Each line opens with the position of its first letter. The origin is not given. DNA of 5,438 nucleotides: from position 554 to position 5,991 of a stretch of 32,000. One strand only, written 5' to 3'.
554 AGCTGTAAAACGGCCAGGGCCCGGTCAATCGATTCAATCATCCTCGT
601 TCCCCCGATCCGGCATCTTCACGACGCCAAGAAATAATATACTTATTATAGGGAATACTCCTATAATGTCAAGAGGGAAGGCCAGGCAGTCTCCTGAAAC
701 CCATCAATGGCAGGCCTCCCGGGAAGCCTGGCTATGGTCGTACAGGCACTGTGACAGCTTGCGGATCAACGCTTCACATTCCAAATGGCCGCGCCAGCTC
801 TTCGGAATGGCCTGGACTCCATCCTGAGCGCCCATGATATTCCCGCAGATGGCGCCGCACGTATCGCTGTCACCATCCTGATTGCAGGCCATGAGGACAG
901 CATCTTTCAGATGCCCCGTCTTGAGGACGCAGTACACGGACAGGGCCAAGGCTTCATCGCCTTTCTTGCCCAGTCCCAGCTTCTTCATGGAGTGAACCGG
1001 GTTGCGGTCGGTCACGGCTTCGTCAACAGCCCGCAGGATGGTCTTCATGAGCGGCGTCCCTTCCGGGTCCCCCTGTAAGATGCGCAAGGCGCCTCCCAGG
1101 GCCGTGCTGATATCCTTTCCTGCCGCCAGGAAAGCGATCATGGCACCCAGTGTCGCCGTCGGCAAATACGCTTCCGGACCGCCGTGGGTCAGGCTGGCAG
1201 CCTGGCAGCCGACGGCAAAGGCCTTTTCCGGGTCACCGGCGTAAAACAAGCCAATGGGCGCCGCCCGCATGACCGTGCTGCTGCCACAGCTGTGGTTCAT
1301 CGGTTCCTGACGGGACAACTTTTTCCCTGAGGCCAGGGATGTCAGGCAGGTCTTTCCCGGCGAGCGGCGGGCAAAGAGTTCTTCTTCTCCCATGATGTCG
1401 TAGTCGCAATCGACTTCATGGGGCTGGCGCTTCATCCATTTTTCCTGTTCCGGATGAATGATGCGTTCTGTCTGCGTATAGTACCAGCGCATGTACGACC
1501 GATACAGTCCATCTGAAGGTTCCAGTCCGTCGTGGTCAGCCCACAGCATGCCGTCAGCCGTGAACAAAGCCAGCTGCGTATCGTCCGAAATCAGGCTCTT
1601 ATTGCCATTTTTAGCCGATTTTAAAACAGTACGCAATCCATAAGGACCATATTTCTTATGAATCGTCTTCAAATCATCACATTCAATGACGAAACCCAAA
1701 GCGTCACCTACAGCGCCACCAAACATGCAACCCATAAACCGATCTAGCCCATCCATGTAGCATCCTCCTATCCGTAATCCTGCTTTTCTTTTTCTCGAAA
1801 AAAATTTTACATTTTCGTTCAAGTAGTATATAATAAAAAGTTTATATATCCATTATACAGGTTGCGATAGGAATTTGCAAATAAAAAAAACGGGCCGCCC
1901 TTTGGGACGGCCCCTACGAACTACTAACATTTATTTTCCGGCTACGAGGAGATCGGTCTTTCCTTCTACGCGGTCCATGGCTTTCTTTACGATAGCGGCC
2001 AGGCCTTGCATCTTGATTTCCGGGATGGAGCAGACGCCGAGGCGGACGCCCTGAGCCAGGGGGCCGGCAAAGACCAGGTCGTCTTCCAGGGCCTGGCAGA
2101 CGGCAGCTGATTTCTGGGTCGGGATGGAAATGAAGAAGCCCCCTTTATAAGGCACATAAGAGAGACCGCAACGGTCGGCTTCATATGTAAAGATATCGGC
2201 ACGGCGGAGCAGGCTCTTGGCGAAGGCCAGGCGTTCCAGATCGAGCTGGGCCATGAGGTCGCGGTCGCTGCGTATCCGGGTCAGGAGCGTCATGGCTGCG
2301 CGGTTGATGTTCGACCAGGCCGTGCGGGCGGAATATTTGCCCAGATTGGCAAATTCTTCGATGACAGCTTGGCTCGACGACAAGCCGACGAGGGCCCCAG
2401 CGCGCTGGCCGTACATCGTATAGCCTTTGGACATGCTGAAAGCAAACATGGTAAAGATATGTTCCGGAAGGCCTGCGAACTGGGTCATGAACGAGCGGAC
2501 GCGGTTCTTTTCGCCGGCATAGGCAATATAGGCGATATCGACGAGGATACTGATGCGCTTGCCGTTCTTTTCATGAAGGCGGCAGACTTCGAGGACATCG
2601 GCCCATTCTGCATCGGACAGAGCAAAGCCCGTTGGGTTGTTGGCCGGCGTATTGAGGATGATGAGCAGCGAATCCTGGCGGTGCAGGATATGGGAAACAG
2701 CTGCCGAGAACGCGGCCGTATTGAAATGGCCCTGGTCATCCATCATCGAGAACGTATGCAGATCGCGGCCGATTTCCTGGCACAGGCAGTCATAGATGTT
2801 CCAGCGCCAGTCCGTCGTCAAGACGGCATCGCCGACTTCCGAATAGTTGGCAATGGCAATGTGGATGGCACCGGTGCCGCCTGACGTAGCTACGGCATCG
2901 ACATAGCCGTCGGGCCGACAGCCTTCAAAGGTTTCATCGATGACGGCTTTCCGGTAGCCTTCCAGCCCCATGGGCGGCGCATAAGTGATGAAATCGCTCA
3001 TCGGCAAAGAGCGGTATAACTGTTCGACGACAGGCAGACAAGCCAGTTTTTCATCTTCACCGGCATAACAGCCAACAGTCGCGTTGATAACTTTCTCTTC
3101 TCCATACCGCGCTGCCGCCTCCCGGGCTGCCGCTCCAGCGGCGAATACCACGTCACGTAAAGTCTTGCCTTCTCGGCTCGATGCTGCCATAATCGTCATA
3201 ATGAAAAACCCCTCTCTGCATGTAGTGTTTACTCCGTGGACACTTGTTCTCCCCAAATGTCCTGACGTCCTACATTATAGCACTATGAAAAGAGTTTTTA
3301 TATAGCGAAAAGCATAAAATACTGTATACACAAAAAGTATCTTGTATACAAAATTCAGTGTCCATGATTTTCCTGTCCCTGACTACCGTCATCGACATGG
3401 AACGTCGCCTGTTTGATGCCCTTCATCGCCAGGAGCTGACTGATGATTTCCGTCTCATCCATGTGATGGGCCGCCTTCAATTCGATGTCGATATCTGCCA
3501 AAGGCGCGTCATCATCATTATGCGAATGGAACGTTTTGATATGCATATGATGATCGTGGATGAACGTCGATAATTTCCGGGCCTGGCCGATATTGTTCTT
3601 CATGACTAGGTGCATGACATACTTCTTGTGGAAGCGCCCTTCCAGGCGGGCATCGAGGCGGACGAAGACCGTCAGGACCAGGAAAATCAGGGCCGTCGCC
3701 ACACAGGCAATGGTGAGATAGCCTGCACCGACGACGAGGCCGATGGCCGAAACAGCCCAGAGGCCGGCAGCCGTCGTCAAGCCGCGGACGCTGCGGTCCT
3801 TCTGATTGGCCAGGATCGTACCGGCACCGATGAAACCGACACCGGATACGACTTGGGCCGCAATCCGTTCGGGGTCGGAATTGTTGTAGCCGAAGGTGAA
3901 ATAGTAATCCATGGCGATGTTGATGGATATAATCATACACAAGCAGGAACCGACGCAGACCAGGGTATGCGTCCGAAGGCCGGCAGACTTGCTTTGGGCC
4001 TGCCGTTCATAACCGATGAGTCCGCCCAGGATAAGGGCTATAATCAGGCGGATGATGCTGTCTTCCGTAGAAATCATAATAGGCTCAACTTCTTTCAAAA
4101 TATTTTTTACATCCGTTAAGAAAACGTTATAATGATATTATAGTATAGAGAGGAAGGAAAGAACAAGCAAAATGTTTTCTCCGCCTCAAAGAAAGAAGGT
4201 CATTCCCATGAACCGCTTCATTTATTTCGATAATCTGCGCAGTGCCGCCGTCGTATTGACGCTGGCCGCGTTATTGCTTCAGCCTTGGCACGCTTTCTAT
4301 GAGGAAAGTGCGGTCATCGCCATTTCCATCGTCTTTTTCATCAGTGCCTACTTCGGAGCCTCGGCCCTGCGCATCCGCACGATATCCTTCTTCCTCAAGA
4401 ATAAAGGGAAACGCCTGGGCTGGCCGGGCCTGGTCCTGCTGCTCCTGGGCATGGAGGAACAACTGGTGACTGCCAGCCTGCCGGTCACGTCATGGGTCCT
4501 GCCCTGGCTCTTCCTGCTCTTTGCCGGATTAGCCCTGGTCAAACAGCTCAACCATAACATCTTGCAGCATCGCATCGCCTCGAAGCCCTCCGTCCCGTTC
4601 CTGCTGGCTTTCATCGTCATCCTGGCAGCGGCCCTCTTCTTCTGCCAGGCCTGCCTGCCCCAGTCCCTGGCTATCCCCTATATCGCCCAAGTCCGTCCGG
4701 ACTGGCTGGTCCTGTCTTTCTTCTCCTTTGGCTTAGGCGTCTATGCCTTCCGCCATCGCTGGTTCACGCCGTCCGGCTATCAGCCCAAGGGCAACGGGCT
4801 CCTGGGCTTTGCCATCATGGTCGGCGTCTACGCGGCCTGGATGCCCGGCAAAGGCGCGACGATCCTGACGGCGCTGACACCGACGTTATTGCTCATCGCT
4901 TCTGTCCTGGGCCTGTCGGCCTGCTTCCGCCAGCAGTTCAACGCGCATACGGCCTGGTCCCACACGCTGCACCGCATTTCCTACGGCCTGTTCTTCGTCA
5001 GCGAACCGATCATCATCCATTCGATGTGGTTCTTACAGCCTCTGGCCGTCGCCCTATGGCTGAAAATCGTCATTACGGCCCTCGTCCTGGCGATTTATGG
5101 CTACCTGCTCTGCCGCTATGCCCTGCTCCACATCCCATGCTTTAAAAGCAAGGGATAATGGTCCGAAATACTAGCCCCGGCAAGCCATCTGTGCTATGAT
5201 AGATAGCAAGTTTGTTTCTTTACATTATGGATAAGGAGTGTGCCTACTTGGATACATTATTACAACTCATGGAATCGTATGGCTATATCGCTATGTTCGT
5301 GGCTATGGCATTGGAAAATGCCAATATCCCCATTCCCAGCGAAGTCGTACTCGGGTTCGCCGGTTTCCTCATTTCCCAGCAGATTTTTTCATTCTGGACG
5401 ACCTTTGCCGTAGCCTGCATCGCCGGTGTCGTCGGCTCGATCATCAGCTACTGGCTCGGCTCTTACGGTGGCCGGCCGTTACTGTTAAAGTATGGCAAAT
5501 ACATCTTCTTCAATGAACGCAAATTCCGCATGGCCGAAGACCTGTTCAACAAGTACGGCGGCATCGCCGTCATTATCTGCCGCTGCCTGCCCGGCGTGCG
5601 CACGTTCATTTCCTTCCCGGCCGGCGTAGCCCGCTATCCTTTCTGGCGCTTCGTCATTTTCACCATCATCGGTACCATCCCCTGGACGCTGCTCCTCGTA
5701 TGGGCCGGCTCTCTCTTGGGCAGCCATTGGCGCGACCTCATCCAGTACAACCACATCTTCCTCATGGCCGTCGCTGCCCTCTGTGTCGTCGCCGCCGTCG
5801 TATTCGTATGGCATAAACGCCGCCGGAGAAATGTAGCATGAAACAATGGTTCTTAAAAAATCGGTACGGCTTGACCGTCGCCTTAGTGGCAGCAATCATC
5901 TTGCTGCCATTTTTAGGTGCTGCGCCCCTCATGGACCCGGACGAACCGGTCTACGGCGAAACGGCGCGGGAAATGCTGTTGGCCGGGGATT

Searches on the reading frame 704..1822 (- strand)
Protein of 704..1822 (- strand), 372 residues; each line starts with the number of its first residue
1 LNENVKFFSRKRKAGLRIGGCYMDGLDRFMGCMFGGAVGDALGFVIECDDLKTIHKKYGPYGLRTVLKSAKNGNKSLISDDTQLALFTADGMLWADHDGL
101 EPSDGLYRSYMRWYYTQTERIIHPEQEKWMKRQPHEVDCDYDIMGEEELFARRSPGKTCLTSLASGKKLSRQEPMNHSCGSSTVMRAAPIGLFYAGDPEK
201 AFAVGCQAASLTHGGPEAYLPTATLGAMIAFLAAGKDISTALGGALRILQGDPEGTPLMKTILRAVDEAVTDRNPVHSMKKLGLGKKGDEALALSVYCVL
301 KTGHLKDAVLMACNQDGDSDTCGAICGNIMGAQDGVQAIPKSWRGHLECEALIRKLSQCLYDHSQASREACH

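Call 74: search_protein_families(library=pfam, proteins=[window:704-1822:-])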
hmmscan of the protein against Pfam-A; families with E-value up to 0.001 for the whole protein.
window:704-1822:- (372 aa): 1 family
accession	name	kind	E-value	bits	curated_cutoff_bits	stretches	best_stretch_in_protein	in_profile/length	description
PF03747.19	ADP_ribosyl_GH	-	1.1e-61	209.5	26.2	1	31-341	1-286/287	ADP-ribosylglycohydrolase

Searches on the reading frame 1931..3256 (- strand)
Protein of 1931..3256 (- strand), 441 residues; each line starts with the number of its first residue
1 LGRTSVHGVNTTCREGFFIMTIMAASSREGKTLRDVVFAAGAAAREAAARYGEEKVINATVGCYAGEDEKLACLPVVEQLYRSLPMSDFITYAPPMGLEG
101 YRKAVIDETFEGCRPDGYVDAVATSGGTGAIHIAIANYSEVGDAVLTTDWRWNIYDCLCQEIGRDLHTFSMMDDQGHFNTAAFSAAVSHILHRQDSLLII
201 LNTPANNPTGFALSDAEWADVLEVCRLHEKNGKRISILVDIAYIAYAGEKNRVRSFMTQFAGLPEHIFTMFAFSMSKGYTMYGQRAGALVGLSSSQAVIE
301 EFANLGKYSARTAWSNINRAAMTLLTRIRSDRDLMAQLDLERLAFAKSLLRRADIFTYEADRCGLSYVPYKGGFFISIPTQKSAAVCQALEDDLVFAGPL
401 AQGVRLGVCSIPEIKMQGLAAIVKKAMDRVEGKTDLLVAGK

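Call 74: search_protein_families(library=pfam, proteins=[window:1931-3256:-])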
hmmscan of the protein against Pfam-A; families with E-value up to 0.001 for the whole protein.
window:1931-3256:- (441 aa): 1 family
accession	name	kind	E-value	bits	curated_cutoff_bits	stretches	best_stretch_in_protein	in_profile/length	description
PF00155.27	Aminotran_1_2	-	2.2e-23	83.5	19.7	1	55-392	2-324/361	Aminotransferase class I and II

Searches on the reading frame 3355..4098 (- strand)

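Call 74: search_protein_families(library=pfam, proteins=[window:3355-4098:-])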
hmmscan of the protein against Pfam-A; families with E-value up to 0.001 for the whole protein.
window:3355-4098:- (247 aa): 1 family
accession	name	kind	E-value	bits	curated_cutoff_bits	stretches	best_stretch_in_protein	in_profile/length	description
PF02308.21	MgtC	-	1.7e-42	145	31.4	1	18-149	1-119/121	MgtC family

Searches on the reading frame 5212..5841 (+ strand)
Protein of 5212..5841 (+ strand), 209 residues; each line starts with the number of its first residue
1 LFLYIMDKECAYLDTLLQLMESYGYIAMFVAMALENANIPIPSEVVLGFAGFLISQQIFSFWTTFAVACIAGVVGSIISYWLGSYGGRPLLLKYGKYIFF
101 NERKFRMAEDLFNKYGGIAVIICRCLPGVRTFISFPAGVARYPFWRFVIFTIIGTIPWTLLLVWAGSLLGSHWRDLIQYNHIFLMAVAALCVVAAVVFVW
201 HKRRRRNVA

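Call 74: search_protein_families(library=pfam, proteins=[window:5212-5841:+])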
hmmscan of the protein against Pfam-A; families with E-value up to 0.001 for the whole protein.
window:5212-5841:+ (209 aa): 1 family
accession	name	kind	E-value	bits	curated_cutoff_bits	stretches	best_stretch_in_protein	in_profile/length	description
PF09335.16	VTT_dom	-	1.1e-26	94.2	33.9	1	41-167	1-122/123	VTT domain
